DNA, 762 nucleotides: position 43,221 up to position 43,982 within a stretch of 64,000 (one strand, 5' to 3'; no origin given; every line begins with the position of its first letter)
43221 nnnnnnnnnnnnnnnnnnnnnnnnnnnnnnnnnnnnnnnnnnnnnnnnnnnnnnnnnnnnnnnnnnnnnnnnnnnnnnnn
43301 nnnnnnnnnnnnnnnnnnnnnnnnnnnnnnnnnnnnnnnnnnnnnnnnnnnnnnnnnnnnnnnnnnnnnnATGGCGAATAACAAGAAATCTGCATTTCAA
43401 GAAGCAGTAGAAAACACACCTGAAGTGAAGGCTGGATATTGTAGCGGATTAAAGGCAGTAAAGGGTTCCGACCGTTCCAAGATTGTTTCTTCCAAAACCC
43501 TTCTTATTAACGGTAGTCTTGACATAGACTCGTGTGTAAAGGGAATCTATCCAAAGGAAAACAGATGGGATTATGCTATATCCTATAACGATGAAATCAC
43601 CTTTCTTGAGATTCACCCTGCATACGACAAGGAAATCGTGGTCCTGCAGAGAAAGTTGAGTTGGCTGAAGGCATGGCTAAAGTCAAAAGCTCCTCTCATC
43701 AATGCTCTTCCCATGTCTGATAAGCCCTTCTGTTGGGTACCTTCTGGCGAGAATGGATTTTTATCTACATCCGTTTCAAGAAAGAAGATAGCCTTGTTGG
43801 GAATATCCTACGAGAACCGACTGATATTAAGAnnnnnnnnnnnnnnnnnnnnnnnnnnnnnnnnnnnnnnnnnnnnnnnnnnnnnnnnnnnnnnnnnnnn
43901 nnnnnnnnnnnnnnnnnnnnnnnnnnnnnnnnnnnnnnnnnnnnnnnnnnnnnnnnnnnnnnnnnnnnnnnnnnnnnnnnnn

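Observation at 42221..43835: Two-gene module: stand-alone ABC-type ATPase plus overlapping 154-aa unknown protein, inserted into the 3' end of degT - candidate undescribed defence system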

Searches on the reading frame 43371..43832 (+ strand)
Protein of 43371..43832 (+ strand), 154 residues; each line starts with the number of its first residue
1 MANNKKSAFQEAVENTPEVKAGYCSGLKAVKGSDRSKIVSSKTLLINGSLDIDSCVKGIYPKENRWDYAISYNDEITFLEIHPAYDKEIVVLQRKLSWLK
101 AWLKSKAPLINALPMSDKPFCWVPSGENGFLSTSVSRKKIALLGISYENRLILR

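Call 3: search_protein_families(library=pfam, proteins=[window:43371-43832:+], max_evalue=1)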
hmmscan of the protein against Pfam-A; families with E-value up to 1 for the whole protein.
window:43371-43832:+ (154 aa): 1 family
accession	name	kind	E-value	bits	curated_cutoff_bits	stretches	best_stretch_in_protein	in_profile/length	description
PF02736.25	Myosin_N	-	0.064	13.5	27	0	119-137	4-22/45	Myosin N-terminal SH3-like domain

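Call 4: search_protein_families(library=padloc, proteins=[window:43371-43832:+], max_evalue=1)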
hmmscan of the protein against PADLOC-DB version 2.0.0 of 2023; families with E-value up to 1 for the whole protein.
window:43371-43832:+ (154 aa): 1 family
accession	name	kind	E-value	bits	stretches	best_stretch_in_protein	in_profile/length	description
PDLC04711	PDC-M56B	-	7.4e-47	157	1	4-151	3-148/151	-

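Call 5: search_protein_families(library=ncbifam, proteins=[window:43371-43832:+], max_evalue=1)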
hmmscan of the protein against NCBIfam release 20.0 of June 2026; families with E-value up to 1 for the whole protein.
window:43371-43832:+ (154 aa): 0 families

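Call 8: search_protein_families(library=phrogs, proteins=[window:43371-43832:+], max_evalue=1)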
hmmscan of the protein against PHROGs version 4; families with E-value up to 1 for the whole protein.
window:43371-43832:+ (154 aa): 2 families
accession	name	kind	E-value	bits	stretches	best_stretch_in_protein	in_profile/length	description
phrog_953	-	DNA, RNA and nucleotide metabolism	0.16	12.3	1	121-150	294-323/420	HNH endonuclease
phrog_29451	-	unknown function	0.29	12.3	1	4-39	13-48/68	-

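Call 10: find_homologous_proteins(query=window:43371-43832:+, max_evalue=0.001)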
Query window:43371-43832:+ (154 aa): 12 proteins with E <= 0.001 among 29 candidates.
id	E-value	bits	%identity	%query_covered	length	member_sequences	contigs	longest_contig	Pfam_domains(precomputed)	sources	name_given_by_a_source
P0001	5.5e-97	340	100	100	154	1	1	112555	-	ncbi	-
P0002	9.8e-86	303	88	100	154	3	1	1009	-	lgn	-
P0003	3.4e-79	282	82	100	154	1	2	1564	-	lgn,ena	-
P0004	6.5e-65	236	69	100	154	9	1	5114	-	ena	-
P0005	1.6e-58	215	62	100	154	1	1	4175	-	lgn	-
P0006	1.5e-40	156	49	91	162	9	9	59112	-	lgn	-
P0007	4.1e-30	123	42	92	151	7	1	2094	-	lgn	-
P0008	1.4e-28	118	45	91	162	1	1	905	-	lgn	-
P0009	1.6e-28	117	41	95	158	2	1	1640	-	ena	-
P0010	5.3e-28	116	43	96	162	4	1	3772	-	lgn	-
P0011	6.3e-28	115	43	87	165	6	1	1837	-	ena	-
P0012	2.9e-27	113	45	91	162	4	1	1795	-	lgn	-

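Call 17: find_related_loci(query=A2, collection=genome_contigs, flank=10000)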
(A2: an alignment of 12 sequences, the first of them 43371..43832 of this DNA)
Query A2 (154 aa) in genome_contigs; peptide patterns used: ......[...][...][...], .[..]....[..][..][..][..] (x = any residue, [..] = any of these).
86 stretches matched a pattern; 61 encode a relative of the query (tblastn E <= 1e-3); 61 distinct loci.
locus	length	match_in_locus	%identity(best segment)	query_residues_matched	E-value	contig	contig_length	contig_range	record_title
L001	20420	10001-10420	54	6-145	2e-45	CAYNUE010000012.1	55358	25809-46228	MAG TPA_asm: uncultured Sangeribacter sp. isolate SRP199465_co1_129 genome assembly, contig: NODE_1116_length_55358_cov_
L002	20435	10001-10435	48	1-145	5e-45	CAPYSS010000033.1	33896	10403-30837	MAG TPA_asm: Bacteroides caecimuris isolate MGBC150249 genome assembly, contig: MGBC150249.33, whole genome shotgun sequ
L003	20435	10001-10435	48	1-145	2e-44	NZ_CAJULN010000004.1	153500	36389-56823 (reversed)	MAG: uncultured Bacteroides sp. isolate MGBC140467, whole genome shotgun sequence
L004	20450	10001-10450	44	3-153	6e-38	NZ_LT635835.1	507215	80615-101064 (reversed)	Mediterranea massiliensis strain Marseille-P2645T, whole genome shotgun sequence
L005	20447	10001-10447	43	3-153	4e-35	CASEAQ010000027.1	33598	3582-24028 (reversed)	uncultured Bacteroidales bacterium isolate B10_L3_335335_idba_bin.107 genome assembly, contig: B10_L3_335335_idba_bin.10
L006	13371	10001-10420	44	4-145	6e-35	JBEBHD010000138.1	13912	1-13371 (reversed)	MAG: Saprospiraceae bacterium isolate ATF_13 NODE_2039_length_13912_cov_4.287555, whole genome shotgun sequence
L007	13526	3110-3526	45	5-145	3e-35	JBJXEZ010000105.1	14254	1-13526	MAG: Saprospiraceae bacterium isolate F1F2.bin.8 k127_7373795, whole genome shotgun sequence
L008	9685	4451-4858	44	7-141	7e-35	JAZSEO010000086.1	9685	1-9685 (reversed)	MAG: Wujia sp. isolate T1900044589_TS20190055.MAGScoT_cleanbin_000008 SGB_620_k141_963213, whole genome shotgun sequence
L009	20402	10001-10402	41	6-141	1e-33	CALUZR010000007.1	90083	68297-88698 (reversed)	MAG: uncultured Parabacteroides sp. isolate BRZ_KC__bin45 genome assembly, contig: BRZ_KC__NODE_322_length_90083_cov_8.7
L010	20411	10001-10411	44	7-145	2e-33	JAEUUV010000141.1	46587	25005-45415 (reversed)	MAG: Saprospiraceae bacterium isolate new MAG-364 k141_2025963, whole genome shotgun sequence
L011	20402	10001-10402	44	7-141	2e-33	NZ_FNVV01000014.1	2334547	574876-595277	Bacteroides ndongoniae strain Marseille-P3108T, whole genome shotgun sequence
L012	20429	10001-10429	41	4-145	4e-33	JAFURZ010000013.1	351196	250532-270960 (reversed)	MAG: Bacteroidales bacterium isolate RGIG4772 Roe_deer_Reticulum-2__c1419, whole genome shotgun sequence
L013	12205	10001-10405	44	1-134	7e-33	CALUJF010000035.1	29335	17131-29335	MAG: uncultured Phocaeicola sp. isolate BRZ_FN__bin33 genome assembly, contig: BRZ_FN__NODE_1879_length_29335_cov_19.058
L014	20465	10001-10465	39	1-154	5e-33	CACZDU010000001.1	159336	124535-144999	MAG: uncultured Bacteroidia bacterium isolate RUG12531 genome assembly, contig: RUG12531_asm_1, whole genome shotgun seq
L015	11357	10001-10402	42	7-141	5e-32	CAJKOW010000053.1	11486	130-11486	MAG TPA_asm: uncultured Bacteroides sp. isolate ERR321605-bin.35 genome assembly, contig: NODE_2990_length_11486_cov_6.2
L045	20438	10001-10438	36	11-151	6e-22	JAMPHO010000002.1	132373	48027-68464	MAG: Alistipes timonensis isolate NALB_7961_15 Scaffold_#2__SCF_002___132373_bp, whole genome shotgun sequence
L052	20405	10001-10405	34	9-146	1e-19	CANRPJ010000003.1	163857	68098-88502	MAG: uncultured Muribaculaceae bacterium isolate Lapin-018__bin57 genome assembly, contig: Lapin-018__NODE_48_length_163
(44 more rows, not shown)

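Call 21: predict_structure(alignment_id=A2)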
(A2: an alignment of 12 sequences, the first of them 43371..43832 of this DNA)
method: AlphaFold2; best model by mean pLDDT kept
length: 154 residues; sequences in the alignment: 12
mean_pLDDT: 92.6   pTM: 0.88
mean pLDDT of the five models: 92.6, 92.4, 91.9, 90.6, 90.4
residues with pLDDT >= 90: 135; 70-90: 15; 50-70: 1; < 50: 3
segments of 3 or more residues with pLDDT < 50: 1-3
pLDDT, mean of each block of 10 residues (from residue 1): 73 97 96 94 94 96 95 97 92 97 97 96 86 87 94 92
secondary structure, 60 per line:
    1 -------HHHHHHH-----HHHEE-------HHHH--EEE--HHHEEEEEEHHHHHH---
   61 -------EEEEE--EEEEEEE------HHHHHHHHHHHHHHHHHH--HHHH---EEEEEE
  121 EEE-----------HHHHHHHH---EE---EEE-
elements in order: H8-14 H32-35 E38-40 E46-51 H52-57 E68-72 E75-81 H88-105 H108-111 E115-123 H135-142 E151-153

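Call 23: search_protein_representatives(alignment_id=A2)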
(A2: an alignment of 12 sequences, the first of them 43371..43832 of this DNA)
Query: 12 sequences, 157 profile positions. Proteins with E-value up to 0.001 (for the whole library): 1171; up to 1e-10: 807; up to 1e-30: 153. The best 150 are listed.
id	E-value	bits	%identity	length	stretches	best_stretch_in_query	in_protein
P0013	5.0e-56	205.1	-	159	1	6-156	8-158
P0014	1.1e-55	204.0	-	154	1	8-156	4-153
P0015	1.1e-54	200.7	-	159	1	4-151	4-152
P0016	8.9e-52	191.3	-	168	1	5-156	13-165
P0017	1.3e-47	177.8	-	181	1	7-154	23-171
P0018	1.5e-47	177.5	-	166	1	2-156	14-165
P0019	4.8e-47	175.9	-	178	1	5-156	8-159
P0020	6.5e-47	175.5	-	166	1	5-157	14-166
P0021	1.2e-46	174.6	-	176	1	8-125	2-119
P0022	3.5e-46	173.1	-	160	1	2-157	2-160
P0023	9.3e-46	171.7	-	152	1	8-156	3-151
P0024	1.0e-45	171.6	-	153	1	8-154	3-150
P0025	1.4e-45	171.1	-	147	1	11-156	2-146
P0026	4.9e-45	169.4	-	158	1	7-152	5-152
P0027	5.5e-45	169.2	-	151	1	10-156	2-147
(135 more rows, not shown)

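Call 24: fold_search(model_id=the predicted structure, library=pdb)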
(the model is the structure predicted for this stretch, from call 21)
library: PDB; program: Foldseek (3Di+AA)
matches with E <= 10: 702; with E <= 0.001: 0
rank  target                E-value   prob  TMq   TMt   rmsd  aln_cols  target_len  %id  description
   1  9u49_A                2.0e-02  0.94  0.33  0.15   4.1        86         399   14  crystal structure of Cdn1 in complex with cA4 (released 2026-02-04)
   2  6xl1_A                2.0e-02  0.92  0.32  0.15   4.3        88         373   12  crystal structure of cA4-activated Card1(D294N) (released 2020-12-30)
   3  8z4i_B                4.1e-02  0.87  0.33  0.15   3.9        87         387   15  crystal structure of Cdn1 in complex with cA3 (released 2026-02-04)
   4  7bdv_A                7.9e-02  0.18  0.29  0.15  16.1       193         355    8  Structure of Can2 from Sulfobacillus thermosulfidooxidans in complex with cyclic tetra-adenylate (cA4) (released 2021-03-03)
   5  7bdv_B                1.1e-01  0.15  0.30  0.15  15.4       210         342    8  Structure of Can2 from Sulfobacillus thermosulfidooxidans in complex with cyclic tetra-adenylate (cA4) (released 2021-03-03)
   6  7ewx_A                1.4e-01  0.28  0.23  0.21   9.1        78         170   13  Crystal structure of Ebinur Lake virus cap snatching endonuclease (P78A mutant) (released 2022-01-26)
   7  1xmx                  1.5e-01  0.41  0.29  0.14   4.6        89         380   15  Crystal structure of protein VC1899 from Vibrio cholerae (released 2004-11-16)
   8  8bao_B                2.2e-01  0.41  0.29  0.14   4.9        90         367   10  Dysgonamonadaceae bacterium CRISPR ancillary nuclease 2 (released 2022-11-30)
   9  7bdv_C                2.5e-01  0.38  0.29  0.15   4.8        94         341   10  Structure of Can2 from Sulfobacillus thermosulfidooxidans in complex with cyclic tetra-adenylate (cA4) (released 2021-03-03)
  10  9hny_DI               2.5e-01  0.13  0.25  0.12   8.4       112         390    8  Mitoribosomal small subunit in complex with Mettl15 and Mettl17 (released 2025-03-26)
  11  7ewz_A                2.9e-01  0.12  0.22  0.20   9.8        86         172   13  Crystal structure of Ebinur Lake virus cap snatching endonuclease (D92A mutant) (released 2022-01-26)
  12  1fok_A                3.1e-01  0.25  0.40  0.14  10.1       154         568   10  STRUCTURE OF RESTRICTION ENDONUCLEASE FOKI BOUND TO DNA (released 1997-12-03)
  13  1czb                  3.5e-01  0.16  0.21  0.22  10.0        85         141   14  ATOMIC RESOLUTION ASV INTEGRASE CORE DOMAIN FROM HEPES (released 1999-09-08)
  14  7ex0_B                3.5e-01  0.15  0.26  0.24  11.0       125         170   11  Crystal structure of Ebinur Lake virus cap snatching endonuclease (K108A mutant) (released 2022-01-26)
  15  6p4w_B                3.8e-01  0.12  0.22  0.11   6.1        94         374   16  XPB helicase in a complex with truncated Bax1 from Sulfurisphaera tokodaii at 2.96 Angstrom resolution (released 2020-06-03)
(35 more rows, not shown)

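Call 32: fold_search(model_id=the predicted structure, library=viral)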
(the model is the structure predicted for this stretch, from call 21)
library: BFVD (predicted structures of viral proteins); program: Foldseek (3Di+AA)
matches with E <= 10: 524; with E <= 0.001: 0
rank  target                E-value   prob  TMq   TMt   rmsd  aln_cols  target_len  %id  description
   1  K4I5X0                2.8e-03  0.80  0.32  0.25  15.2       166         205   14  Uncharacterized protein [Salmonella phage STML-198]
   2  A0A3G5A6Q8            1.0e-02  0.97  0.43  0.23  11.2       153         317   14  Uncharacterized protein [Hyperionvirus sp.]
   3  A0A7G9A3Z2            5.0e-02  0.44  0.34  0.19  15.9       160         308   11  Uncharacterized protein [Bacteriophage sp.]
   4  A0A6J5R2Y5            6.0e-02  0.14  0.21  0.26  13.9       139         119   13  VRR-NUC domain containing protein [uncultured Caudovirales phage]
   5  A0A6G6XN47            6.9e-02  0.63  0.40  0.31   6.2       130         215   13  (no name in the UniProt tables at hand)
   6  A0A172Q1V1            7.4e-02  0.57  0.31  0.27   7.1       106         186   11  Uncharacterized protein [Escherichia phage MX01]
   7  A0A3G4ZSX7            9.6e-02  0.72  0.39  0.10   4.8       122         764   11  Superfamily II DNA or RNA helicase [Terrestrivirus sp.]
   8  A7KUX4                9.6e-02  0.44  0.37  0.23   5.4       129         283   12  (no name in the UniProt tables at hand)
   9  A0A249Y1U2            1.4e-01  0.15  0.25  0.14  13.0       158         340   13  (no name in the UniProt tables at hand)
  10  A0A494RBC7            1.5e-01  0.35  0.26  0.27   5.2        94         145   13  (no name in the UniProt tables at hand)
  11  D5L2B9                1.5e-01  0.30  0.28  0.25   5.4        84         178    8  Restriction endonuclease type IV Mrr domain-containing protein [uncultured virus]
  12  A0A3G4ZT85            1.6e-01  0.66  0.44  0.31  11.4       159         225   10  Uncharacterized protein [Edafosvirus sp.]
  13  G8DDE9                1.7e-01  0.51  0.39  0.34   6.3       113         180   16  (no name in the UniProt tables at hand)
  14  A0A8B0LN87            1.8e-01  0.57  0.31  0.33   3.7        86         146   16  Uncharacterized protein [uncultured archaeal virus]
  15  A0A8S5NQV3            1.8e-01  0.15  0.23  0.11  12.9        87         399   13  PD-(D/E)XK nuclease superfamily protein [Myoviridae sp. ctj3P51]
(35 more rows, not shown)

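Call 39: search_protein_families(library=pfam, alignment_id=A3, max_evalue=0.00001)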
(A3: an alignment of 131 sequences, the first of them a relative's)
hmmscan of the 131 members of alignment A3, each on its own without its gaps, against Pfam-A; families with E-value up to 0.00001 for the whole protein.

A. member 1, L001:4882-5901:+ (340 aa): 0 families

B. families by the number of members that match (of 131 scanned): 141 families (the first 25 are shown)
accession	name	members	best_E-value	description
PF13304.12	AAA_21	7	3.5e-31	AAA domain, putative AbiEii toxin, Type IV TA system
PF00155.27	Aminotran_1_2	6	3.6e-56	Aminotransferase class I and II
PF13175.12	AAA_15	6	2e-24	AAA ATPase domain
PF03466.25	LysR_substrate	4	5.9e-46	LysR substrate binding domain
PF00535.33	Glycos_transf_2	4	1.8e-33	Glycosyl transferase family 2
PF00126.33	HTH_1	4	2.6e-23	Bacterial regulatory helix-turn-helix protein, lysR family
PF10111.15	Glyco_tranf_2_2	4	1.2e-09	Glycosyltransferase like family 2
PF13476.12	AAA_23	4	2.5e-07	AAA domain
PF12784.13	PDDEXK_2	3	2.4e-46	PD-(D/E)XK nuclease family transposase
PF02563.21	Poly_export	3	9.8e-17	Polysaccharide biosynthesis/export protein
PF13614.12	AAA_31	3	1.5e-09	AAA domain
PF22461.2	SLBB_2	3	4.2e-09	SLBB domain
PF13807.11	GNVR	3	1.9e-08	G-rich domain on putative tyrosine kinase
PF02706.20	Wzz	3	2e-08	Chain length determinant protein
PF10531.15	SLBB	3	5.4e-08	SLBB domain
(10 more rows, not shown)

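Call 40: search_protein_families(library=pfam, alignment_id=A4, max_evalue=0.00001)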
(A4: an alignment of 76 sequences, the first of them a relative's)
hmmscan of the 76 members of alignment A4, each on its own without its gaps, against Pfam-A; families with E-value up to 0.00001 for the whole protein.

A. member 1, L037:10648-13095:+ (816 aa): 0 families

B. families by the number of members that match (of 76 scanned): 90 families (the first 25 are shown)
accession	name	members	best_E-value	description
PF02384.22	N6_Mtase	2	1.8e-70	N-6 DNA Methylase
PF00155.27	Aminotran_1_2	2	4.4e-56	Aminotransferase class I and II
PF02670.22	DXP_reductoisom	2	1e-44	1-deoxy-D-xylulose 5-phosphate reductoisomerase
PF08436.17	DXP_redisom_C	2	1.1e-38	1-deoxy-D-xylulose 5-phosphate reductoisomerase C-terminal domain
PF13288.12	DXPR_C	2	1.1e-38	DXP reductoisomerase C-terminal domain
PF01551.29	Peptidase_M23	2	1.8e-28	Peptidase family M23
PF12799.13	LRR_4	2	4.5e-22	Leucine Rich repeats (2 copies)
PF08281.18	Sigma70_r4_2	2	3.2e-17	Sigma-70, region 4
PF11551.14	Omp28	2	5.1e-15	Outer membrane protein Omp28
PF12161.14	HsdM_N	2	4.6e-12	HsdM N-terminal domain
PF04542.20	Sigma70_r2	2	1.2e-11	Sigma-70 region 2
PF04545.22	Sigma70_r4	2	4.8e-10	Sigma-70, region 4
PF07638.17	Sigma70_ECF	2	6.4e-10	ECF sigma factor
PF07669.17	Eco57I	2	5e-09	Eco57I restriction-modification methylase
PF00560.39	LRR_1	2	8.6e-08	Leucine Rich Repeat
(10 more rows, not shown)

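Call 41: search_protein_families(library=padloc, alignment_id=A3, max_evalue=1e-10)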
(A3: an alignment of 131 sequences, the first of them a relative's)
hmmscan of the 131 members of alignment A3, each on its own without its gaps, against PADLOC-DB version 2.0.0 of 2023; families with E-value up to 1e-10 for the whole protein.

A. member 1, L001:4882-5901:+ (340 aa): 0 families

B. families by the number of members that match (of 131 scanned): 111 families (the first 25 are shown)
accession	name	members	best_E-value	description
PDLC02979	AriA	6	1.3e-25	-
PDLC03878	NsnB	6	2.7e-25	-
PDLC02980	AriA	5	4.9e-29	-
PDLC02335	AbiLi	4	4.5e-59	AbiLi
PDLC04562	PDC-M29A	4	7e-50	-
PDLC02915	ATPase-Toprim_I-B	4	2.4e-15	-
PDLC04182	HEC-01A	3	5.6e-131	-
PDLC04179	HEC-01A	3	7.1e-36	-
PDLC04135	mad3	3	1.7e-26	mads_3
PDLC04389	PDC-M07A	3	5.6e-18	-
PDLC04710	PDC-M56A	3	2e-14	-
PDLC04213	HEC-02A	3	1.9e-12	-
PDLC02336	AbiLi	2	1.8e-62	AbiLi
PDLC04611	PDC-M38A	2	2e-53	-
PDLC04176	HEC-01A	2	5.3e-48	-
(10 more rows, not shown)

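Call 42: search_protein_families(library=padloc, alignment_id=A4, max_evalue=1e-10)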
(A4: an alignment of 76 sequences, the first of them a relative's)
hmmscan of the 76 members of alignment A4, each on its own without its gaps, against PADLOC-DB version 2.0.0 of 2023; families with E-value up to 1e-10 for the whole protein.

A. member 1, L037:10648-13095:+ (816 aa): 0 families

B. families by the number of members that match (of 76 scanned): 114 families (the first 25 are shown)
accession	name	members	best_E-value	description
PDLC03019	MTase_I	3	3.7e-22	Type I methyltransferase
PDLC03026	MTase_I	2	2.6e-197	Type I methyltransferase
PDLC03021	MTase_I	2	1.1e-87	Type I methyltransferase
PDLC04134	mad2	2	9e-59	mads_2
PDLC03025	MTase_I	2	2.3e-50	Type I methyltransferase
PDLC03027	MTase_I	2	8.6e-47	Type I methyltransferase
PDLC03031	MTase_I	2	6.1e-41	Type I methyltransferase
PDLC03035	MTase_I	2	1.7e-38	Type I methyltransferase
PDLC03022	MTase_I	2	2.6e-38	Type I methyltransferase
PDLC03036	MTase_I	2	1.7e-37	Type I methyltransferase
PDLC03032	MTase_I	2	2.2e-34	Type I methyltransferase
PDLC03029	MTase_I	2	3.1e-32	Type I methyltransferase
PDLC03038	MTase_I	2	7.3e-27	Type I methyltransferase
PDLC03240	MTase_II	2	1.5e-26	Type II methyltransferase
PDLC03318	MTase_II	2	1e-24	Type II methyltransferase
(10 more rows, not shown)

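Call 44: find_encoding_contigs(protein=P0004, flank=6000, max_places=5)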
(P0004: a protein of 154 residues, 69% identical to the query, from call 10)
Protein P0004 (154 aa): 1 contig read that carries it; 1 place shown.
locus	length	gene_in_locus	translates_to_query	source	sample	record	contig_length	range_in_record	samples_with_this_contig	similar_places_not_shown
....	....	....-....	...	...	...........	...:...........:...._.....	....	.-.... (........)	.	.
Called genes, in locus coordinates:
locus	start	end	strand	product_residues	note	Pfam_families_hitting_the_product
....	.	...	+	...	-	?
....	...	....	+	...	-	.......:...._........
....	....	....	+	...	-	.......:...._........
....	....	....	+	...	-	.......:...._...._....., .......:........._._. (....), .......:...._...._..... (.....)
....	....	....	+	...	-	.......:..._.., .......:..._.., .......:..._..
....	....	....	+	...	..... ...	-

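Call 47: search_solved_structures(query=A2, max_evalue=10)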
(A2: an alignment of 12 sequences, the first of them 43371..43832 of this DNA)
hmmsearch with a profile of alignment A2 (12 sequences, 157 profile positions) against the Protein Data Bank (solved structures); distinct sequences matched with E-value up to 10: 4.
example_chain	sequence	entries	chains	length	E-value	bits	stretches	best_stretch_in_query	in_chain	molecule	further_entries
8bdd_A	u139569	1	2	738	0.28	14.2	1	60-116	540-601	Alginate lyase family protein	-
4pbo_A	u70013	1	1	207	0.79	12.7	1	39-74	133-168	C-reactive protein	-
4pbp_A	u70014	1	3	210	0.81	12.7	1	39-74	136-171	C-reactive protein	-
6yjn_A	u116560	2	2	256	1.7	11.6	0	10-60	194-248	Beta carbonic anhydrase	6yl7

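Call 56: list_cluster_members(proteins=[P0001, P0163])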
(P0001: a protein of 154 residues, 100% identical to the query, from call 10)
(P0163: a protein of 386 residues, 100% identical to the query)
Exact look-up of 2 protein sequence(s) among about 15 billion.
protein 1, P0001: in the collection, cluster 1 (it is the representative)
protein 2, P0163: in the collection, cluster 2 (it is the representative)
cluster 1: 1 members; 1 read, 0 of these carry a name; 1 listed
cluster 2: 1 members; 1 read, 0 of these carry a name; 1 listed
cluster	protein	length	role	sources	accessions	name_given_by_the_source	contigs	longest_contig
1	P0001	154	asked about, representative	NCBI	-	-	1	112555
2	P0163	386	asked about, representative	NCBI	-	-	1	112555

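Call 57: find_encoding_contigs(protein=P0001, flank=3000, max_places=3)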
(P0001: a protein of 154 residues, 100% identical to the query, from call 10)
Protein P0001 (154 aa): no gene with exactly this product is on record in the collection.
